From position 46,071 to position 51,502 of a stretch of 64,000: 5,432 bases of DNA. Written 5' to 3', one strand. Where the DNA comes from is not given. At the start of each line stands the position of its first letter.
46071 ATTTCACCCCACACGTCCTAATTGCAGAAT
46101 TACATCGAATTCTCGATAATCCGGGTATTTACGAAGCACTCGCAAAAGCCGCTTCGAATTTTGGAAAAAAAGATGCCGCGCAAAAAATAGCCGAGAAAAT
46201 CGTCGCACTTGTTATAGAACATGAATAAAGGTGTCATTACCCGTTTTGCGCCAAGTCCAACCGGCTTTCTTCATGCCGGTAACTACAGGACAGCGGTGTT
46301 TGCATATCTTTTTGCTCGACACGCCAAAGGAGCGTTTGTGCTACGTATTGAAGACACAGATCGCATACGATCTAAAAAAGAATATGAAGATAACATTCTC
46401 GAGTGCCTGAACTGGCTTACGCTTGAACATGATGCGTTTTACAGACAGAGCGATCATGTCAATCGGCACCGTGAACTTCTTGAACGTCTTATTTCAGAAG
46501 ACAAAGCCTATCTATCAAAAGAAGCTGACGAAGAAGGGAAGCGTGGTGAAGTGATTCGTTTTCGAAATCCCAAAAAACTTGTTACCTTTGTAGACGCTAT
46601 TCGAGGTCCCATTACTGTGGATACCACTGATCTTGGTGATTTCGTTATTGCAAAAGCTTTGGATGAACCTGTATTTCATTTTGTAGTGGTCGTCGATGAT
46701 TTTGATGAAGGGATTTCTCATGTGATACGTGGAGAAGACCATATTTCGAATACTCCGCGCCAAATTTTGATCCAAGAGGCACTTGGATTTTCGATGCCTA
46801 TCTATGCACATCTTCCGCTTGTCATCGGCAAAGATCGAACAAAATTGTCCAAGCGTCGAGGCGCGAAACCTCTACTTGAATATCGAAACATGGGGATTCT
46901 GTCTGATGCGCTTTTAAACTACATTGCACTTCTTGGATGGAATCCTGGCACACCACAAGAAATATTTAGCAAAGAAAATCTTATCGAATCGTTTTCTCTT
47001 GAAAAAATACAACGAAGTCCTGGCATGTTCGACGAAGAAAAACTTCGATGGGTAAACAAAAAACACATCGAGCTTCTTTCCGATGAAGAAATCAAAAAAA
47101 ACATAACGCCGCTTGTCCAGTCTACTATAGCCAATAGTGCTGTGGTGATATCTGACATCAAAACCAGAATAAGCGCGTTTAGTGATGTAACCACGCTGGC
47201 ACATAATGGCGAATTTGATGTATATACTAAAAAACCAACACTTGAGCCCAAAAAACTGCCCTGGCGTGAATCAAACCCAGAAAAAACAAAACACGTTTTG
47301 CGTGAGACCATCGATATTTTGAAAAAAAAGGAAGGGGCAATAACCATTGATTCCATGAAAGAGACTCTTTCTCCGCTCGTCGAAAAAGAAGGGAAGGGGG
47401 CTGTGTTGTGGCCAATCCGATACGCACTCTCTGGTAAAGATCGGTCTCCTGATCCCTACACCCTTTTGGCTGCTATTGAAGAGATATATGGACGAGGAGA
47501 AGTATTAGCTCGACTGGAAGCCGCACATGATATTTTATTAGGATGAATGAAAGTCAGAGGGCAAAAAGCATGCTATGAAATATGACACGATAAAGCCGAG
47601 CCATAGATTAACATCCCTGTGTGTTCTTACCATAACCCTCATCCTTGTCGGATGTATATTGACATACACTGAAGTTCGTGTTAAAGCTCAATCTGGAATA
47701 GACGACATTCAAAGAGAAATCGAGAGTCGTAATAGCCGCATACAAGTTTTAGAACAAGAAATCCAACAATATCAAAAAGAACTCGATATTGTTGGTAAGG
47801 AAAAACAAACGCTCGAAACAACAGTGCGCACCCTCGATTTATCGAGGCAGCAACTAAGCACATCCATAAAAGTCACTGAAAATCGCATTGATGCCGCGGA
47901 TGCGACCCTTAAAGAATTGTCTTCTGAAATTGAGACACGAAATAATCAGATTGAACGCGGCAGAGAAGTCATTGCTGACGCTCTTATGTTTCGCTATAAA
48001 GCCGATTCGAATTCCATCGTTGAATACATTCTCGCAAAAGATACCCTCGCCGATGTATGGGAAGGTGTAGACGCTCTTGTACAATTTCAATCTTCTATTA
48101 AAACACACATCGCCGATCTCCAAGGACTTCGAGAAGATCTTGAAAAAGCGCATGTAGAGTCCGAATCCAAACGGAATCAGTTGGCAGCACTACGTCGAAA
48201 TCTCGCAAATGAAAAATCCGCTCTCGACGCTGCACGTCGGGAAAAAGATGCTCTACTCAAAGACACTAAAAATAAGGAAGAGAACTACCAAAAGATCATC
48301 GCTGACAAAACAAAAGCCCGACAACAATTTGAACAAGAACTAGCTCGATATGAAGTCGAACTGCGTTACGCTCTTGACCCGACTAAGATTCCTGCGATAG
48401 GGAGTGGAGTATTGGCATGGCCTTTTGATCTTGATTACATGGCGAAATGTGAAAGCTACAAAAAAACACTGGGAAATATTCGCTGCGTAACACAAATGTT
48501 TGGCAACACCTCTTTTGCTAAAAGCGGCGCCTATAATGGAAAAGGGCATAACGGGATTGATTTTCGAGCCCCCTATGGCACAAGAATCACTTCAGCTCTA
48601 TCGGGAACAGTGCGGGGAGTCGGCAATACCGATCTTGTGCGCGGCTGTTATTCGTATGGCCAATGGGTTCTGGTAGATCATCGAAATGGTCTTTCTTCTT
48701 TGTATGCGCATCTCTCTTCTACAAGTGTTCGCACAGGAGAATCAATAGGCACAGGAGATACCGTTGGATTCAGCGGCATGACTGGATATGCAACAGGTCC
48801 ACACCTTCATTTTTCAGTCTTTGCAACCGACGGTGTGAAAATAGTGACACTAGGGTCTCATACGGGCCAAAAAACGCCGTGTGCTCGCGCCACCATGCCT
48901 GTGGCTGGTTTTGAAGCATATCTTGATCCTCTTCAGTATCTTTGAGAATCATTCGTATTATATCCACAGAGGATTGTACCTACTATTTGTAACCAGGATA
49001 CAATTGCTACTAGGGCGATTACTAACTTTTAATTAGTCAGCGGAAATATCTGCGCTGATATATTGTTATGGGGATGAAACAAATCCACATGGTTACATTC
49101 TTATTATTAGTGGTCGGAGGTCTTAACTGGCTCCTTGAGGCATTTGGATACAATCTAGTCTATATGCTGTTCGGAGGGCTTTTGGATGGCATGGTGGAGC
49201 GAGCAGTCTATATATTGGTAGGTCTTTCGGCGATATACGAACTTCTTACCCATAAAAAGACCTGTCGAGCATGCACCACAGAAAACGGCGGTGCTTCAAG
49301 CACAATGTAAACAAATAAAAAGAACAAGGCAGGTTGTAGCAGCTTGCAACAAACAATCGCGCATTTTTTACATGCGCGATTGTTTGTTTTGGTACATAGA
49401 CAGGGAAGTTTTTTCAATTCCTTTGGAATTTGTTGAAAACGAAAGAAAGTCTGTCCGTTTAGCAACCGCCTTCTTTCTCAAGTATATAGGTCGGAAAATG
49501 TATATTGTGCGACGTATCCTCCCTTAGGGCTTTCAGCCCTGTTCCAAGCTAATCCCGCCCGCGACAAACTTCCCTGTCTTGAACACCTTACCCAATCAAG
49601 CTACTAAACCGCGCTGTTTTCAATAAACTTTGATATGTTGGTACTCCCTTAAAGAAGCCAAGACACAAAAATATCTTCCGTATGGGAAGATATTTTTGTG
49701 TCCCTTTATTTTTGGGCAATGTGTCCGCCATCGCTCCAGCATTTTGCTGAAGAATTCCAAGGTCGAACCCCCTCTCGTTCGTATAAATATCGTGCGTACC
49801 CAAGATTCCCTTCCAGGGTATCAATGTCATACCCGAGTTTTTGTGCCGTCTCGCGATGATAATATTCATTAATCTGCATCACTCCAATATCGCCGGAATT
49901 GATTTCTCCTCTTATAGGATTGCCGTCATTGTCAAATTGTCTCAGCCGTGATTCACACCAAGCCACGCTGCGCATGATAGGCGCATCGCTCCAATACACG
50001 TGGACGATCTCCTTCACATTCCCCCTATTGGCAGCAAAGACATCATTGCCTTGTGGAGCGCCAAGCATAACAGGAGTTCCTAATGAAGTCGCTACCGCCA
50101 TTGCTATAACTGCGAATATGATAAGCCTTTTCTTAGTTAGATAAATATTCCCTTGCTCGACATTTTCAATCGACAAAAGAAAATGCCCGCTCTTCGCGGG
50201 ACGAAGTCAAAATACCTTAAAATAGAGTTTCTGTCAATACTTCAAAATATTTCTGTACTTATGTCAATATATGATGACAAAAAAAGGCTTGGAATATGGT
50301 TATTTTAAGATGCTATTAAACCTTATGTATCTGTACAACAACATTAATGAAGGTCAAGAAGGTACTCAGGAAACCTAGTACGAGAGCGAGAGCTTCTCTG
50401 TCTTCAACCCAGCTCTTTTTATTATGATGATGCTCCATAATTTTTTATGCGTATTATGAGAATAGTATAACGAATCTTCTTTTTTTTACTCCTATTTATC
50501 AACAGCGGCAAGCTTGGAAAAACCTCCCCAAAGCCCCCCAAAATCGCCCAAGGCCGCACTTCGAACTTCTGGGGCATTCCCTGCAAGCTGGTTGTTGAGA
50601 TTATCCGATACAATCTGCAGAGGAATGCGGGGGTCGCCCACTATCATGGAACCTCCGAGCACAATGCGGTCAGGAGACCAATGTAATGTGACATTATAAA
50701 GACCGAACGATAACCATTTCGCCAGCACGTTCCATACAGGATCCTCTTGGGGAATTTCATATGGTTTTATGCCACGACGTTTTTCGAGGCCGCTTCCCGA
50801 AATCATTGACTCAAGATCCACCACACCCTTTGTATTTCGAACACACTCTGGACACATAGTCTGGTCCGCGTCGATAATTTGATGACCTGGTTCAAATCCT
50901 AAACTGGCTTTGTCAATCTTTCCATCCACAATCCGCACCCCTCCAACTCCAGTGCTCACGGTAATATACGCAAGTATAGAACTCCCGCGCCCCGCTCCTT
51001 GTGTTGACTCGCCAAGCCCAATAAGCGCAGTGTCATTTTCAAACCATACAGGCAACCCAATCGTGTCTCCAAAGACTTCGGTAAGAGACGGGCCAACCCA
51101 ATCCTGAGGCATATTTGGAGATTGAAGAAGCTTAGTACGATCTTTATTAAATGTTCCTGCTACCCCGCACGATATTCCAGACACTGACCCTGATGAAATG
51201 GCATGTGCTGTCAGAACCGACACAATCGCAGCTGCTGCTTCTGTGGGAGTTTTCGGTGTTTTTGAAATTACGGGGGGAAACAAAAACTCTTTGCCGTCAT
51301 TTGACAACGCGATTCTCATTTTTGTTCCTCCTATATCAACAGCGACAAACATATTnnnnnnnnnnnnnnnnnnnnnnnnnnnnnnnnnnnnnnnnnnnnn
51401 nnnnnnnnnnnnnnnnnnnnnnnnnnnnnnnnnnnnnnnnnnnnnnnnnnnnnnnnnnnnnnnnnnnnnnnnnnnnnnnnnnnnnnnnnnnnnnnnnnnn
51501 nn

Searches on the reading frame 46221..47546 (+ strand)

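Call 71: search_protein_families(library=pfam, proteins=[window:46221-47546:+], max_evalue=0.00001)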
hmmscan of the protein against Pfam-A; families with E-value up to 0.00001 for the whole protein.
window:46221-47546:+ (441 aa): 2 families
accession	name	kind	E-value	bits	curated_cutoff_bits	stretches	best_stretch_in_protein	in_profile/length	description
PF00749.27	tRNA-synt_1c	-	8.2e-76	255.3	23.4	2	110-277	144-314/314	tRNA synthetases class I (E and Q), catalytic domain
PF19269.4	Anticodon_2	-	2e-13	51.4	23.6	1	307-435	17-140/141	Anticodon binding domain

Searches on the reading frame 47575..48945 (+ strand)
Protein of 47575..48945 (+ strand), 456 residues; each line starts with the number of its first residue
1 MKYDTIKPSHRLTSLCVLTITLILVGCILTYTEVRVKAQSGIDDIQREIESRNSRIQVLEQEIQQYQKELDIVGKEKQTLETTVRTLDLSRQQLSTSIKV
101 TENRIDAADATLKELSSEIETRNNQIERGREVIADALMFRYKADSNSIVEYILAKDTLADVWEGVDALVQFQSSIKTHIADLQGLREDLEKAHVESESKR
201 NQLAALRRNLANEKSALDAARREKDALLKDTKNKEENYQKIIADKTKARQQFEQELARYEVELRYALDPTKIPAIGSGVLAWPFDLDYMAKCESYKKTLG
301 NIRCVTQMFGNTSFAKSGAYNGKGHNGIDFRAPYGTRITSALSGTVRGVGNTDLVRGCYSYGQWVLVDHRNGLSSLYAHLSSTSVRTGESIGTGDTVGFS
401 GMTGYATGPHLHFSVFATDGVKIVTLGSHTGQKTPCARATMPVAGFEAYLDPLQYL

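Call 71: search_protein_families(library=pfam, proteins=[window:47575-48945:+], max_evalue=0.00001)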
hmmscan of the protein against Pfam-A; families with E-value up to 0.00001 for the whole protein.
window:47575-48945:+ (456 aa): 1 family
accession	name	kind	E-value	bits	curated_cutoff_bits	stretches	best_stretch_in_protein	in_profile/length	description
PF01551.29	Peptidase_M23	-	1.2e-25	90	28.7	1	324-416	2-88/96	Peptidase family M23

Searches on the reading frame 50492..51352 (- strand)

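Call 3: search_protein_families(library=pfam, proteins=[window:50492-51352:-], max_evalue=0.1)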
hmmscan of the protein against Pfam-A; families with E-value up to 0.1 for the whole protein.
window:50492-51352:- (286 aa): 2 families
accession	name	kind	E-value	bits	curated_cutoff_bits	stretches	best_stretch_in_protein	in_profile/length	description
PF00480.26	ROK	-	1.7e-29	103.7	22.9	1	3-278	2-288/294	ROK family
PF02685.22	Glucokinase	-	9.7e-05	22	22.1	0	119-190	120-194/314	Glucokinase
